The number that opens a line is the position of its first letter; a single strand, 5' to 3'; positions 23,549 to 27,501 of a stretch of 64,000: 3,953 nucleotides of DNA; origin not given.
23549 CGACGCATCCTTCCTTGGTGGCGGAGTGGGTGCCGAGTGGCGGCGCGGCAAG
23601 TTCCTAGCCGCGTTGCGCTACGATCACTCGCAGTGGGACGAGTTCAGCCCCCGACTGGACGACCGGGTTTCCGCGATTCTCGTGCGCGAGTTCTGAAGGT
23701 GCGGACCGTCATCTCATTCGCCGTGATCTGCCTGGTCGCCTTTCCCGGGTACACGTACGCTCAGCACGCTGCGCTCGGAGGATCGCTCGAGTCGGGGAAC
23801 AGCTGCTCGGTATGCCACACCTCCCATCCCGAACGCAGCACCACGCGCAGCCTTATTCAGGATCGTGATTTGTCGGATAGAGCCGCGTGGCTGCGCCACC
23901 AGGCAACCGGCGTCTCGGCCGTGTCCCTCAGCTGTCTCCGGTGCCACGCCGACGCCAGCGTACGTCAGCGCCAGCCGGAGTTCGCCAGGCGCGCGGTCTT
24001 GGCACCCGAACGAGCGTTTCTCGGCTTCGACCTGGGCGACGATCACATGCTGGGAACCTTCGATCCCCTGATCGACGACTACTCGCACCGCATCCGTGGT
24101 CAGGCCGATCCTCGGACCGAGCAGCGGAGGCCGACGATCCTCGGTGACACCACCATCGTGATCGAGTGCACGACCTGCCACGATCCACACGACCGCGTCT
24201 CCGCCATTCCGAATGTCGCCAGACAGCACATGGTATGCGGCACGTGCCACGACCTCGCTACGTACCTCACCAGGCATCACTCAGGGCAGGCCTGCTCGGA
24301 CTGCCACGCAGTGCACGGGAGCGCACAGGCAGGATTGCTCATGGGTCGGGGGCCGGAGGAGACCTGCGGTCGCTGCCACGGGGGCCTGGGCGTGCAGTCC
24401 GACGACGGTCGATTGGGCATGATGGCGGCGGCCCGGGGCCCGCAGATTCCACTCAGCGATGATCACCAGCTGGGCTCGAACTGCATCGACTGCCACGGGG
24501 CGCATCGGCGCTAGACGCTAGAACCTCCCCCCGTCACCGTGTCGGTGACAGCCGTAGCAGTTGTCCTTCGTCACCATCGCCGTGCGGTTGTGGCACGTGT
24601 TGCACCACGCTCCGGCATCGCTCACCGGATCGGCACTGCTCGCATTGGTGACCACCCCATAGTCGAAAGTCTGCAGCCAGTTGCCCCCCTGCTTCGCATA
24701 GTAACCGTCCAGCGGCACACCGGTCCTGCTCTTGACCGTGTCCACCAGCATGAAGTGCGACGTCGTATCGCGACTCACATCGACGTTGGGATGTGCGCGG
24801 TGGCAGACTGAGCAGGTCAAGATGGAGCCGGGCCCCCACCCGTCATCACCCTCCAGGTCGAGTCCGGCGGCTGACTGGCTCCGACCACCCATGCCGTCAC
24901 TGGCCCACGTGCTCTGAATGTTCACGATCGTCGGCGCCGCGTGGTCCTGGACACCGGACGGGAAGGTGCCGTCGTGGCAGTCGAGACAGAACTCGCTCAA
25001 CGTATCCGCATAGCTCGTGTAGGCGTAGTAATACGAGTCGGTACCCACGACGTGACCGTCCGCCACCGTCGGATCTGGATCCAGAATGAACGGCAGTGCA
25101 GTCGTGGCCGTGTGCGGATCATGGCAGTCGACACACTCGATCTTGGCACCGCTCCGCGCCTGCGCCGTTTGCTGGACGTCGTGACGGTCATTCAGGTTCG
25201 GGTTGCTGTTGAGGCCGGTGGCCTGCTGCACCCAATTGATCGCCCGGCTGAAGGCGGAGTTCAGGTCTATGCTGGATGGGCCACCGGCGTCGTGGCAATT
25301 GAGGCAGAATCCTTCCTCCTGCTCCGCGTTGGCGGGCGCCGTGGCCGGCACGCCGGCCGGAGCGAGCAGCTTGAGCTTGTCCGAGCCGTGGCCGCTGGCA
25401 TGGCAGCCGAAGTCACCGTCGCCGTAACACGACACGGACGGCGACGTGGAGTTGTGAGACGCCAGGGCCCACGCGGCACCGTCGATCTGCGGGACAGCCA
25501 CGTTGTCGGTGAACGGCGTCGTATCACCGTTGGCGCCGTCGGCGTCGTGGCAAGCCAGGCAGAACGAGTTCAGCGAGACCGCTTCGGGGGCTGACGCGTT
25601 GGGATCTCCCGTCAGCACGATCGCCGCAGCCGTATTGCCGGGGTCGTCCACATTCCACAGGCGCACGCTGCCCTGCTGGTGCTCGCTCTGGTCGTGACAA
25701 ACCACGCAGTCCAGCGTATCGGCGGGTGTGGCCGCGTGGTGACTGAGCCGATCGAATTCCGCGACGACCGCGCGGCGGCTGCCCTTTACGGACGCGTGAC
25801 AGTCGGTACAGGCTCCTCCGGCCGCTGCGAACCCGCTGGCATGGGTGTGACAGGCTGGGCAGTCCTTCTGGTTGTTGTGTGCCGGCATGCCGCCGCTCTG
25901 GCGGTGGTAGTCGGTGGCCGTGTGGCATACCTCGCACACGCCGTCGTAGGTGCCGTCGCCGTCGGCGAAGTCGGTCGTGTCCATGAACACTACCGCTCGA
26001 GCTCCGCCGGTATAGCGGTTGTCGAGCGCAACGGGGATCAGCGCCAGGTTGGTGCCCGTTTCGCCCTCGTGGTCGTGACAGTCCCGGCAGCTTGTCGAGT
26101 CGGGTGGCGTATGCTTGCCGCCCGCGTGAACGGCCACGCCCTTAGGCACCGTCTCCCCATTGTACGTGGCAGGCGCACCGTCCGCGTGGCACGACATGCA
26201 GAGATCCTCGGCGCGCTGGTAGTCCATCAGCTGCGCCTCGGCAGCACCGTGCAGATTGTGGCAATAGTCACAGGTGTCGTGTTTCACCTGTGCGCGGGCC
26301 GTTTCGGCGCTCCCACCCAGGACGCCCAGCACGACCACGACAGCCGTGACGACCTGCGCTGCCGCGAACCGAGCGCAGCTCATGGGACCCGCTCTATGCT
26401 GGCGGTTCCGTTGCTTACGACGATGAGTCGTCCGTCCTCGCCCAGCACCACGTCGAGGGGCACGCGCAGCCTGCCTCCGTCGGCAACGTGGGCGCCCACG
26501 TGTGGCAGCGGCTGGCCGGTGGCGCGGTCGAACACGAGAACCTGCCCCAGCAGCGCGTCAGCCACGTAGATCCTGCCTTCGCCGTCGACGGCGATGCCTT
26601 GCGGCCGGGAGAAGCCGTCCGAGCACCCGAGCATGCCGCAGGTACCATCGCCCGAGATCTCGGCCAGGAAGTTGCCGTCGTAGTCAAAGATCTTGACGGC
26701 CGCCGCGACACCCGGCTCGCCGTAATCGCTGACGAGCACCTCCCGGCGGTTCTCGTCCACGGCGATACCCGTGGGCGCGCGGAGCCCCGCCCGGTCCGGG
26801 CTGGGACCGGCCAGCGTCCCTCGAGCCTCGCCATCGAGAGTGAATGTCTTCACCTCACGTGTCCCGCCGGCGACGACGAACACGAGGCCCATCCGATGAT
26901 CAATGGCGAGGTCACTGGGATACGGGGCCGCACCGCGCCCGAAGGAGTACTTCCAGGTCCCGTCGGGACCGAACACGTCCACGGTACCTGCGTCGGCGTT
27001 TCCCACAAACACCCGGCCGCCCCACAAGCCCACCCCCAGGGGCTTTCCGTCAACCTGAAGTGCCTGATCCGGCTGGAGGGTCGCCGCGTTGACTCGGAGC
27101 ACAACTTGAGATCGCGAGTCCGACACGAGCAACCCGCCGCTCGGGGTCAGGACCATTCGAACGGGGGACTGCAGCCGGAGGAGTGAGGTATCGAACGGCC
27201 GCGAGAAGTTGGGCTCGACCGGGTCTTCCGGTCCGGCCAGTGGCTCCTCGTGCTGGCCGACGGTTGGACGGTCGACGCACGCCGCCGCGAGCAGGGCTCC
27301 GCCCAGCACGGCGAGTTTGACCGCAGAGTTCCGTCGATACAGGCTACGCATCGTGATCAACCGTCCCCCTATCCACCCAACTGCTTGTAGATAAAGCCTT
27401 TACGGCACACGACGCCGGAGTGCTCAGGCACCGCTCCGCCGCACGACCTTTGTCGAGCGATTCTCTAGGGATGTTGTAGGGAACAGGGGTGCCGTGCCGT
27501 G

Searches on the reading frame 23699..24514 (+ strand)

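Call 56: search_protein_families(library=pfam, proteins=[window:23699-24514:+], max_evalue=0.01)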
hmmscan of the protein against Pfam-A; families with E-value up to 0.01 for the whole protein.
window:23699-24514:+ (271 aa): 4 families
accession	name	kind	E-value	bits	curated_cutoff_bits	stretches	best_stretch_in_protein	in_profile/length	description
PF09699.15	Paired_CXXCH_1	-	9.9e-14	51.2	20.6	2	196-228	6-37/41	Doubled CXXCH motif (Paired_CXXCH_1)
PF14522.11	Cytochrome_C7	-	1.7e-08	34.6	24.8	0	155-203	14-66/67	Cytochrome c7 and related cytochrome c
PF14537.11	Cytochrom_c3_2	-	6.6e-08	33.4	25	1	194-270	4-68/79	Cytochrome c3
PF22678.1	Cytochrom_c_NrfB-like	-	0.0021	18.9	27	0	223-269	1-43/89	Cytochrome c-type protein NrfB-like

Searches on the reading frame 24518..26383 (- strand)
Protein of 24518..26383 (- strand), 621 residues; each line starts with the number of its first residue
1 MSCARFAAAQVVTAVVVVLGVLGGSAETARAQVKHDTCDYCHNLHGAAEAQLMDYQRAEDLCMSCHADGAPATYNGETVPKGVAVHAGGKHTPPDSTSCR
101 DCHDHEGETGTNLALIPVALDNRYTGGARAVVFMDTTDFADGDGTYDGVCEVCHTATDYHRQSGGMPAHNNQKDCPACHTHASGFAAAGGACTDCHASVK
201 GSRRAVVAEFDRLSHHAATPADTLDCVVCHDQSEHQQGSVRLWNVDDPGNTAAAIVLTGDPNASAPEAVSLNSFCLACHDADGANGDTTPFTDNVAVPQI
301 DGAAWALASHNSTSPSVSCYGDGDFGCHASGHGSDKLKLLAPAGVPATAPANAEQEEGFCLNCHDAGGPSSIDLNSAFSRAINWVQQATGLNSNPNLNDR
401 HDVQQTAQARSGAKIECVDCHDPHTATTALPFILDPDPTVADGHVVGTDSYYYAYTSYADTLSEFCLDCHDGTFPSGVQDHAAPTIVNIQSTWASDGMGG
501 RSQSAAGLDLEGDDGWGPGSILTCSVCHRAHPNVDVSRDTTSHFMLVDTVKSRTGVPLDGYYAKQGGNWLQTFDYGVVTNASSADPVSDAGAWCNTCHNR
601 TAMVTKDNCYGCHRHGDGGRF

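Call 54: find_encoding_contigs(protein=window:24518-26383:-, flank=10000, max_places=1)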
Protein window:24518-26383:- (621 aa): 2 contigs read that carry it; 1 place shown.
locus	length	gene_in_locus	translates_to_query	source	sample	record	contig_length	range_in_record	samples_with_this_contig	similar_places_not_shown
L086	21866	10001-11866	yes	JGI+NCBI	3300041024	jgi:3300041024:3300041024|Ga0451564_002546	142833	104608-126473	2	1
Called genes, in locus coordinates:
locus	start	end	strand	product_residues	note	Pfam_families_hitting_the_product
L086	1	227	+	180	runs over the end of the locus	PF04978:MST, PF12867:DinB_2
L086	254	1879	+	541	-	PF01019:G_glu_transpept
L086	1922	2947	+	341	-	PF01008:IF-2B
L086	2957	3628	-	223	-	PF02492:cobW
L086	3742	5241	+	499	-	PF00370:FGGY_N, PF02782:FGGY_C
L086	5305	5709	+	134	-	PF03100:CcmE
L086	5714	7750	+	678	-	PF01578:Cytochrom_C_asm, PF16327:CcmF_C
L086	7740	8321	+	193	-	PF03918:CcmH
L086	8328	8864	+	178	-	PF17032:Zn_ribbon_15 (faint), PF09297:Zn_ribbon_NUD (faint), PF13248:Zn_ribbon_3 (faint), PF24463:DUF7577 (faint), PF12773:DZR, PF18912:DZR_2 (faint), PF13240:Zn_Ribbon_1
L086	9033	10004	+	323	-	PF01436:NHL (faint)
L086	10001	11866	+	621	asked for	PF09699:Paired_CXXCH_1 (weak), PF22113:Mtrc-MtrF_II-IV_dom (faint), PF14522:Cytochrome_C7 (weak)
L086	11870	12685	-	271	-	PF14522:Cytochrome_C7 (faint), PF14537:Cytochrom_c3_2 (faint), PF09699:Paired_CXXCH_1 (weak)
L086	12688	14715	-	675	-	-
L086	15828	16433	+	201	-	PF14522:Cytochrome_C7 (faint), PF09699:Paired_CXXCH_1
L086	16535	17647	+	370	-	PF01436:NHL (faint)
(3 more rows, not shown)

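Call 56: search_protein_families(library=pfam, proteins=[window:24518-26383:-], max_evalue=0.01)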
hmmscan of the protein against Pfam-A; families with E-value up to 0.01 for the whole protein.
window:24518-26383:- (621 aa): 5 families
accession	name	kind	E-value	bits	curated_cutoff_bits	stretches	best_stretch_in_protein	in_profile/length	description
PF14522.11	Cytochrome_C7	-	3.5e-19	68.8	24.8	1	148-196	14-66/67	Cytochrome c7 and related cytochrome c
PF09699.15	Paired_CXXCH_1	-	4.9e-14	52.2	20.6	1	33-69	4-39/41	Doubled CXXCH motif (Paired_CXXCH_1)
PF22113.1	Mtrc-MtrF_II-IV_dom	-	1.5e-10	41.3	30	1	191-369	8-168/176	Outer membrane cytochrome MtrC/MtrF-like, domains II/IV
PF22678.1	Cytochrom_c_NrfB-like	-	2.6e-05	25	27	0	192-237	1-47/89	Cytochrome c-type protein NrfB-like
PF14537.11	Cytochrom_c3_2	-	3.7e-05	24.5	25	0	37-105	8-66/79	Cytochrome c3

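Call 81: search_protein_families(library=ncbifam, proteins=[window:24518-26383:-], max_evalue=0.00001)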
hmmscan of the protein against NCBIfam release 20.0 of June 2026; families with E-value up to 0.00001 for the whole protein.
window:24518-26383:- (621 aa): 2 families
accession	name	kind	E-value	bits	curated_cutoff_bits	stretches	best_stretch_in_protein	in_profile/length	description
TIGR01905.1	paired_CXXCH_1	subfamily_domain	3.3e-10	39.7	25.2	1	33-70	4-40/41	doubled CXXCH domain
TIGR03508.1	decahem_SO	subfamily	7e-08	32.2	192.2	0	32-104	187-249/258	DmsE family decaheme c-type cytochrome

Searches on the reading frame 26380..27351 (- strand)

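Call 56: search_protein_families(library=pfam, proteins=[window:26380-27351:-], max_evalue=0.01)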
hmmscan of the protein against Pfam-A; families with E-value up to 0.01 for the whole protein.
window:26380-27351:- (323 aa): 4 families
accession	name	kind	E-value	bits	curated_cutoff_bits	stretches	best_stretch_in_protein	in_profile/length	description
PF01436.27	NHL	-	3.6e-16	58.7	20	1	247-265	1-19/28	NHL repeat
PF06739.17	SBBP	-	0.00019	21.8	20.5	0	250-264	15-29/38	Beta-propeller repeat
PF01731.26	Arylesterase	-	0.0041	17.7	21.3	0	245-275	51-82/86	Arylesterase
PF08450.18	SGL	-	0.0066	16.5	26.3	0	193-280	136-215/246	SMP-30/Gluconolactonase/LRE-like region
